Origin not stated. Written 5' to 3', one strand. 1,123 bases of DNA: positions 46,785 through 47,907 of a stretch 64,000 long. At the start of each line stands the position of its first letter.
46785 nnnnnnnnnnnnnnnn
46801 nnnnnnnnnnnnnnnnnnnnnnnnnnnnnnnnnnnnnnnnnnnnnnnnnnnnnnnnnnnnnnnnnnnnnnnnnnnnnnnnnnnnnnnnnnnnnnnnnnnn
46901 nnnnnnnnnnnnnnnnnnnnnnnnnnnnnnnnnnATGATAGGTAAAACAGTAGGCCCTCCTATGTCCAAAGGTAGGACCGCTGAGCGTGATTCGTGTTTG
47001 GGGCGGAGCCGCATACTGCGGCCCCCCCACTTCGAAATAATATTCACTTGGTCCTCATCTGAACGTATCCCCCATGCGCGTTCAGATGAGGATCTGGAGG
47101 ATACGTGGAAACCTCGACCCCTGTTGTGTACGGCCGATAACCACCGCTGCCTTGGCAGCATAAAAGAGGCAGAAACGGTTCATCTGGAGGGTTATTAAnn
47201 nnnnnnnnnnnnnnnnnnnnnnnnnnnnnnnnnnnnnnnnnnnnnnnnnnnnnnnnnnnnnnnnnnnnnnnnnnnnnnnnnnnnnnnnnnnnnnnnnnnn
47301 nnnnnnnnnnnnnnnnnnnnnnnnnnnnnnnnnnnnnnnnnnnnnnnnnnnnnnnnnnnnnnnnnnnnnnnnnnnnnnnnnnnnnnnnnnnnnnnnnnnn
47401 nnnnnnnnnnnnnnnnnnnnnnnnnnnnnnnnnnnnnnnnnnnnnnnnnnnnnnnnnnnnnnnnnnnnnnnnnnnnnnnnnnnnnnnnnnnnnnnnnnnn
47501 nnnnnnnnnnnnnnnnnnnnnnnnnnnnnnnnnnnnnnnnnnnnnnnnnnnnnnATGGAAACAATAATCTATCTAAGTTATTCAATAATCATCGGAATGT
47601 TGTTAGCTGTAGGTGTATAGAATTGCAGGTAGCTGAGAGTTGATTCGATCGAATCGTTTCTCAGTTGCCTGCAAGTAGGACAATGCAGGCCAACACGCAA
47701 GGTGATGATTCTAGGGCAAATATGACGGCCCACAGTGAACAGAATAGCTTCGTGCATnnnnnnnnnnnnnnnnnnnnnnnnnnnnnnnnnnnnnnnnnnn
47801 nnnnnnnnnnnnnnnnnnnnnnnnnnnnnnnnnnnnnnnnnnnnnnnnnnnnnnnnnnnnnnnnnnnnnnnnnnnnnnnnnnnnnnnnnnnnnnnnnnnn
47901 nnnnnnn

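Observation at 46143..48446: A 2.3-kb ORF-free, GC-elevated, hairpin-dense region between the TrmB-like regulator and the SpoIID-like gene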

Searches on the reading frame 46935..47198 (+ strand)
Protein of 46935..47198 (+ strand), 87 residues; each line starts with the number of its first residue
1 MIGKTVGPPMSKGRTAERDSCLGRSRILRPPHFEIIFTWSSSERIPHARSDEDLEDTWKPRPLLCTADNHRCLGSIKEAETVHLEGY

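Call 69: search_protein_families(library=pfam, proteins=[window:46935-47198:+], max_evalue=1)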
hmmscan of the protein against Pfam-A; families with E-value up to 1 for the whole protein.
window:46935-47198:+ (87 aa): 0 families

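Call 103: find_homologous_proteins(query=window:46935-47198:+, max_evalue=0.001)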
Query window:46935-47198:+ (87 aa): 1 proteins with E <= 0.001 among 1 candidates.
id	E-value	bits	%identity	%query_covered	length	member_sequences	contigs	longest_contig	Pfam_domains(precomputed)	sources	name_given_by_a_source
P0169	1.1e-9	56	75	49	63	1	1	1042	-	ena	-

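Call 104: find_encoding_contigs(protein=P0169, flank=3000, max_places=3)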
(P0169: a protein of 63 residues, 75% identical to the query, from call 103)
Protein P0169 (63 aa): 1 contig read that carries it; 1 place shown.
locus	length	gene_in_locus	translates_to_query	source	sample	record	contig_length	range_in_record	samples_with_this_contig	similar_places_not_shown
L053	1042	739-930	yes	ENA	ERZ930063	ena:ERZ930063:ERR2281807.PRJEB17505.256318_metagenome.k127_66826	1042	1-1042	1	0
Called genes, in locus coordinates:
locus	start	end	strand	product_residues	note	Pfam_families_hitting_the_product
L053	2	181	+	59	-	?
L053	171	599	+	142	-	PF01797:Y1_Tnp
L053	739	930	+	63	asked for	-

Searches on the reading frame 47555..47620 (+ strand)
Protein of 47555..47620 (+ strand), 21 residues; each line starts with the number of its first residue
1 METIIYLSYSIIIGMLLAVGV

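Call 69: search_protein_families(library=pfam, proteins=[window:47555-47620:+], max_evalue=1)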
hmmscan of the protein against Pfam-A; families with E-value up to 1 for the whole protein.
window:47555-47620:+ (21 aa): 0 families

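Call 80: search_protein_families(library=padloc, proteins=[window:47555-47620:+], max_evalue=0.01)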
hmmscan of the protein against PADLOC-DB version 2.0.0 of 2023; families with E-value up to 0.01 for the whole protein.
window:47555-47620:+ (21 aa): 0 families

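Call 81: search_protein_families(library=ncbifam, proteins=[window:47555-47620:+], max_evalue=0.01)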
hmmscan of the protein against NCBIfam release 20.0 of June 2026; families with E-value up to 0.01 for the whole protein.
window:47555-47620:+ (21 aa): 0 families

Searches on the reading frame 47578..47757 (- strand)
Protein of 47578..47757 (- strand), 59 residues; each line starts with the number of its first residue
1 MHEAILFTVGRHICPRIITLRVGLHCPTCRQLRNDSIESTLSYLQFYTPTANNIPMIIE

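Call 69: search_protein_families(library=pfam, proteins=[window:47578-47757:-], max_evalue=1)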
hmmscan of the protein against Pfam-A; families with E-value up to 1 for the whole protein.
window:47578-47757:- (59 aa): 1 family
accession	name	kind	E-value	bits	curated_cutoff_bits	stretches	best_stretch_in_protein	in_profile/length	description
PF24061.1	LBD_receptor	-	0.065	12.8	27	1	3-44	13-54/193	Putative ionotropic receptor, ligand binding domain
